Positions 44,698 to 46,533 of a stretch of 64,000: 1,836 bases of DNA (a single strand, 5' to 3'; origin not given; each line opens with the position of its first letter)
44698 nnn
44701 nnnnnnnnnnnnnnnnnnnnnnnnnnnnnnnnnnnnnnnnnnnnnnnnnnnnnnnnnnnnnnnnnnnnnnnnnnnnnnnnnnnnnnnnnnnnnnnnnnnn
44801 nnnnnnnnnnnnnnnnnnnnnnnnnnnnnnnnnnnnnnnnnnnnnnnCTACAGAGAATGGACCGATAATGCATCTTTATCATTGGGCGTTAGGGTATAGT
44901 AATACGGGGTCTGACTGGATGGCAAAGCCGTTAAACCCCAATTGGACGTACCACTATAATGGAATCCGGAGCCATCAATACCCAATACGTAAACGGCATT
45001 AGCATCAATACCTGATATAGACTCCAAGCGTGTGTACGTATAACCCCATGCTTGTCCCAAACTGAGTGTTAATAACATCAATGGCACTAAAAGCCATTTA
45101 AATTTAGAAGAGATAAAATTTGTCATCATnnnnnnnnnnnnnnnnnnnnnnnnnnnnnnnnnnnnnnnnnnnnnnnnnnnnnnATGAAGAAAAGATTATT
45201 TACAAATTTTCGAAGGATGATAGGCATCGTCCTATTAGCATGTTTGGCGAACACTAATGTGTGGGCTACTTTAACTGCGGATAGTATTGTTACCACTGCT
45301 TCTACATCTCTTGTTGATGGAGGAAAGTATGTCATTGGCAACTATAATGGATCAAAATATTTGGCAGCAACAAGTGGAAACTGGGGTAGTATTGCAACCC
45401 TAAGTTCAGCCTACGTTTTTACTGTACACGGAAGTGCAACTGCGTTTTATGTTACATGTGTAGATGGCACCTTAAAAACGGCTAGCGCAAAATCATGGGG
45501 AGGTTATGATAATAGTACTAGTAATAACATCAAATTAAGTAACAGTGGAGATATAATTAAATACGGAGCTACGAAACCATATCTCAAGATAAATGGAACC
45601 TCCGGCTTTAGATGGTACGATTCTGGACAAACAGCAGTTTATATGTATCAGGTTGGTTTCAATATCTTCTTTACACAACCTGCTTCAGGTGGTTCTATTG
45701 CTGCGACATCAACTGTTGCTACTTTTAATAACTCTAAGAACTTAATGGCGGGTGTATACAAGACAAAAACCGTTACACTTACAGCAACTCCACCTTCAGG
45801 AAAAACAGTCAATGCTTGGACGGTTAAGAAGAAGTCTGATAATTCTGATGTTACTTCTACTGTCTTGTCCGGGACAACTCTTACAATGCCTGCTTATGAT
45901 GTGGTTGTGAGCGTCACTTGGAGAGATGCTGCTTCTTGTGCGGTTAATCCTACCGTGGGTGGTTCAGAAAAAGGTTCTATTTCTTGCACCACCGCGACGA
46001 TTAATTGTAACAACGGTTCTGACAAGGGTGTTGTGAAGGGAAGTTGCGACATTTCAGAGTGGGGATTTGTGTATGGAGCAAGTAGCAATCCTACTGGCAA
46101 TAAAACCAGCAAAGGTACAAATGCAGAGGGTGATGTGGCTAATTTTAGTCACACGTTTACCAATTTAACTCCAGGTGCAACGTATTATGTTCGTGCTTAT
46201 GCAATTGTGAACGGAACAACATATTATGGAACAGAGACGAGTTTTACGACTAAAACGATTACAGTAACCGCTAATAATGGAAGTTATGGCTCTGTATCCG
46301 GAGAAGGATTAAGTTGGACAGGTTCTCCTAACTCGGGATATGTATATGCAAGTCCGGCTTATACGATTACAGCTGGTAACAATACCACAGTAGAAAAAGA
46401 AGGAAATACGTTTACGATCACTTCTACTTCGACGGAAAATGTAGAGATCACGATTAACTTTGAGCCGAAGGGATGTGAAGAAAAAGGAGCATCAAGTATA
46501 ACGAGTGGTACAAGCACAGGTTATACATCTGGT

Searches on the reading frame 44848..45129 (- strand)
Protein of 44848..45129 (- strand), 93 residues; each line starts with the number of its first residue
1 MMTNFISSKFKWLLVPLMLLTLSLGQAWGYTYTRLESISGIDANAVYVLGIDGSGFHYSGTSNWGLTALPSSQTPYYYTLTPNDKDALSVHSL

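Call 5: search_protein_families(library=pfam, proteins=[window:44848-45129:-], max_evalue=0.01)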
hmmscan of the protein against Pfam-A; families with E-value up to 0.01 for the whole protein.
window:44848-45129:- (93 aa): 0 families

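Call 23: find_encoding_contigs(protein=window:44848-45129:-, flank=4000, max_places=10)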
Protein window:44848-45129:- (93 aa): 3 contigs read that carry it; 2 places shown.
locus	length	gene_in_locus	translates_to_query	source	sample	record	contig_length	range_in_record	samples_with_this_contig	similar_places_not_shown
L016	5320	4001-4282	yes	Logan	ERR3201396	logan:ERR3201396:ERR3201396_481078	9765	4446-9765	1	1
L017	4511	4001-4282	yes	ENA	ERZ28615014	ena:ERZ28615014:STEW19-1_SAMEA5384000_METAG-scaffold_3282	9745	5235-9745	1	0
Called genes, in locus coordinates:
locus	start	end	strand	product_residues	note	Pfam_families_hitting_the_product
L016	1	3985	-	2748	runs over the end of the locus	PF00041:fn3 (faint), PF18998:Flg_new_2, PF09479:Flg_new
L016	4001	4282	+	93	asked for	-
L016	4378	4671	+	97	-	-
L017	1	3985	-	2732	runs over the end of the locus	-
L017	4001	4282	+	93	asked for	-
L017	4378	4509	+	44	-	?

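Call 31: search_protein_families(library=ncbifam, proteins=[window:44848-45129:-], max_evalue=0.01)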
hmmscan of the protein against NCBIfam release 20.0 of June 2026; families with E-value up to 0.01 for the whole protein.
window:44848-45129:- (93 aa): 0 families

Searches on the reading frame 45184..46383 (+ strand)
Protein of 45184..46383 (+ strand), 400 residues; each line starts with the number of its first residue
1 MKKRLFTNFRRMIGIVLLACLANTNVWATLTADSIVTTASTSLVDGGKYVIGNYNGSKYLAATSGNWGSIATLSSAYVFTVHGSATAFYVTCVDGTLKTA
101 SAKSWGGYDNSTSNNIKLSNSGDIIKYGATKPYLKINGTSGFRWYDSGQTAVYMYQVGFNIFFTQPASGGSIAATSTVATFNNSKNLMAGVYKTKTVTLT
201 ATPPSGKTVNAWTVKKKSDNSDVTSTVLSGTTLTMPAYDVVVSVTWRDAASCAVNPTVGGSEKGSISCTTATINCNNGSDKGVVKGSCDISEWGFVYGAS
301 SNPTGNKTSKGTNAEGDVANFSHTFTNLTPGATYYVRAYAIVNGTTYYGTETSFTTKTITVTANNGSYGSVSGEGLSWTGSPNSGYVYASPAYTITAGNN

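Call 68: find_homologous_proteins(query=window:45184-46383:+, max_evalue=1e-10)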
Query window:45184-46383:+ (400 aa): 50 proteins with E <= 1e-10 among 8000 candidates.
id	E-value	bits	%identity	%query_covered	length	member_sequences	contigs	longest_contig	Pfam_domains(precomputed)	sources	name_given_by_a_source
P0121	8.1e-145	501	88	67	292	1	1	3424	PF18998.7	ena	-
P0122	7.0e-93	330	69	59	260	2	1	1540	-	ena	-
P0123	3.1e-92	328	67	59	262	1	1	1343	-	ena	-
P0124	8.0e-84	300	62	64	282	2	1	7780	-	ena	-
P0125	1.7e-79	286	58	65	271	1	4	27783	-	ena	-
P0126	3.6e-72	262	56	63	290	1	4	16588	PF18998.7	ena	-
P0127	1.1e-35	142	39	31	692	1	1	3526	PF16974.12,PF25059.2,PF21134.3,PF00041.28,PF18223.8,PF10179.16,PF16656.12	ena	-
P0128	4.8e-35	140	44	18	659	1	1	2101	PF16974.12,PF25059.2,PF00041.28,PF10179.16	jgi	jgi:hypothetical protein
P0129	4.1e-29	120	41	27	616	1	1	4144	PF16974.12,PF25059.2,PF00041.28,PF10179.16,PF16656.12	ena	-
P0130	7.1e-29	119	39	31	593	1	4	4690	PF16974.12,PF25059.2,PF00041.28,PF10179.16,PF16656.12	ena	-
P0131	7.5e-29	119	39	31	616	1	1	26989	PF16974.12,PF25059.2,PF00041.28,PF10179.16,PF16656.12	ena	-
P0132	8.2e-26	109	35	25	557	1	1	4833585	PF16974.12,PF25059.2,PF23376.2,PF00041.28,PF16656.12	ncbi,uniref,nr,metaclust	ncbi:hypothetical protein [Adhaeribacter aquaticus]|uniref:hypothetical protein n=1 Tax=Adhaeribacte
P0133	2.9e-24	104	41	26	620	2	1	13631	PF16974.12,PF25059.2,PF00041.28,PF16656.12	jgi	-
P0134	9.3e-23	99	42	27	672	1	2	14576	PF16974.12,PF25059.2,PF00041.28,PF10179.16,PF16656.12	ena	-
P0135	5.6e-22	97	39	27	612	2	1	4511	PF16974.12,PF25059.2,PF07603.18,PF00041.28,PF10179.16,PF16656.12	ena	-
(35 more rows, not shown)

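Call 69: find_encoding_contigs(protein=P0125, flank=8000, max_places=3)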
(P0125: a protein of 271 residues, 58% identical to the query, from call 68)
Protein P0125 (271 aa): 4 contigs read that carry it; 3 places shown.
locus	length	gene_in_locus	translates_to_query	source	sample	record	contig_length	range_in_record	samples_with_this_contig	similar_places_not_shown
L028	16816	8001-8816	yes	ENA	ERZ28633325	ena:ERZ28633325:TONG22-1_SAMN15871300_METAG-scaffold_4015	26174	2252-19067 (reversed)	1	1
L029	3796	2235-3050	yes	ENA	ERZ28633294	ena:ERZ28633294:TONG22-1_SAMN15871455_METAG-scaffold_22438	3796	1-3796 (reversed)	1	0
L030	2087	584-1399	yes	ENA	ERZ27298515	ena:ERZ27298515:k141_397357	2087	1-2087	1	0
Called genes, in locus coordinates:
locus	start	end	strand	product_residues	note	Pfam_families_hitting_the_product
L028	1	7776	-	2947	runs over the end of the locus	-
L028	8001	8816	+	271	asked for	-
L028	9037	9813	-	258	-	-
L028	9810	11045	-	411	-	PF03235:GmrSD_N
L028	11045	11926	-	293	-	PF18780:HNH_repeat, PF01844:HNH, PF14279:HNH_5, PF13395:HNH_4 (faint)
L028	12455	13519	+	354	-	PF01637:ATPase_2, PF13173:AAA_14 (faint), PF13401:AAA_22 (weak)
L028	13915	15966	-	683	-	-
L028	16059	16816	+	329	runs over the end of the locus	PF03706:LPG_synthase_TM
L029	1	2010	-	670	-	?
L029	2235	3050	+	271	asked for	-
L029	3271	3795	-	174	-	?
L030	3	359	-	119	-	?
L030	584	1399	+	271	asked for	-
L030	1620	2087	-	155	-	?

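Call 70: find_encoding_contigs(protein=P0126, flank=8000, max_places=3)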
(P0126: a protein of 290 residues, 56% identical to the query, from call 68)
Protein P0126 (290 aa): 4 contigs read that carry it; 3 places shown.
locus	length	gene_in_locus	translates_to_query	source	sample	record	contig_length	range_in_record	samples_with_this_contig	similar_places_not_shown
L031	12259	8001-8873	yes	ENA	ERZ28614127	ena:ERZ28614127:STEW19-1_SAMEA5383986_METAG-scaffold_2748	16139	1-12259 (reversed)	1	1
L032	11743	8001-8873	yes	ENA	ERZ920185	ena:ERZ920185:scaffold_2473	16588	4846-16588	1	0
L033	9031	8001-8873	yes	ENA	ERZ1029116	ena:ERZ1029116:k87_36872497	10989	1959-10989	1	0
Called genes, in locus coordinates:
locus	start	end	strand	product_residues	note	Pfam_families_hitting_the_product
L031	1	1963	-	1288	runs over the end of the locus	PF18998:Flg_new_2, PF09479:Flg_new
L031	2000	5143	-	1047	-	PF09479:Flg_new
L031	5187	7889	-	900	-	PF09479:Flg_new, PF13290:CHB_HEX_C_1, PF13287:Fn3_assoc, PF13290:CHB_HEX_C_1, PF13287:Fn3_assoc, PF13290:CHB_HEX_C_1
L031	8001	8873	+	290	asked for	PF18998:Flg_new_2 (weak)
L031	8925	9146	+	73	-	-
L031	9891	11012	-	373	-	PF01637:ATPase_2, PF13173:AAA_14 (faint), PF13401:AAA_22 (faint)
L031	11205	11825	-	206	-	PF00239:Resolvase, PF13384:HTH_23 (weak)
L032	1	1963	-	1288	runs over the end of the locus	PF18998:Flg_new_2, PF09479:Flg_new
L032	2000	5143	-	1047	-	PF09479:Flg_new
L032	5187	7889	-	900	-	PF09479:Flg_new, PF13290:CHB_HEX_C_1, PF13287:Fn3_assoc, PF13290:CHB_HEX_C_1, PF13287:Fn3_assoc, PF13290:CHB_HEX_C_1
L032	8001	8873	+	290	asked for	PF18998:Flg_new_2 (weak)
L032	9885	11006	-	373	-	PF01637:ATPase_2, PF13173:AAA_14 (faint), PF13401:AAA_22 (faint)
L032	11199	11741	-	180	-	?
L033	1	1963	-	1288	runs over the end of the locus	PF18998:Flg_new_2, PF09479:Flg_new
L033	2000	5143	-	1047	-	PF09479:Flg_new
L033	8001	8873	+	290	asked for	PF18998:Flg_new_2 (weak)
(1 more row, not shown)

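Call 74: find_encoding_contigs(protein=P0121, flank=4000, max_places=3)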
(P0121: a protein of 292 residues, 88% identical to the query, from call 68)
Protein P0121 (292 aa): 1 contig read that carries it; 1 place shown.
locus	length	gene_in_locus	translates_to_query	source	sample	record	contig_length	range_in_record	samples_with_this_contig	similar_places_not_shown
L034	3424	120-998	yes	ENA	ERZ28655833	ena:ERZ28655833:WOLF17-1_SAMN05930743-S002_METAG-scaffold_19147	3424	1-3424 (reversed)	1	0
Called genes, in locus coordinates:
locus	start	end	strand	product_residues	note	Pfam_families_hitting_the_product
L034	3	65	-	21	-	?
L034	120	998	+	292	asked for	PF18998:Flg_new_2 (weak)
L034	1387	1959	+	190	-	-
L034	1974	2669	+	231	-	PF08843:AbiEii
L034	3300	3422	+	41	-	?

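Call 75: find_encoding_contigs(protein=P0124, flank=8000, max_places=3)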
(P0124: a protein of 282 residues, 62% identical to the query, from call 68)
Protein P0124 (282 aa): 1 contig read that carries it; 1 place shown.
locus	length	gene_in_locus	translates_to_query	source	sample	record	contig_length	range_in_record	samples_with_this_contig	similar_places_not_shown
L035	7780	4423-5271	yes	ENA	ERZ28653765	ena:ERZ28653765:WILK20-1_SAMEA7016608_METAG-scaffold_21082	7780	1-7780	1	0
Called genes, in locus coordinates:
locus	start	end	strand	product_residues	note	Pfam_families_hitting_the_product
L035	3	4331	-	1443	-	?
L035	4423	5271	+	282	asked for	-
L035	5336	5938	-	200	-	PF00239:Resolvase, PF02796:HTH_7 (faint), PF13384:HTH_23 (weak), PF13936:HTH_38 (weak)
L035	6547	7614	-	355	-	PF17761:DUF1016_N, PF06250:YhcG_C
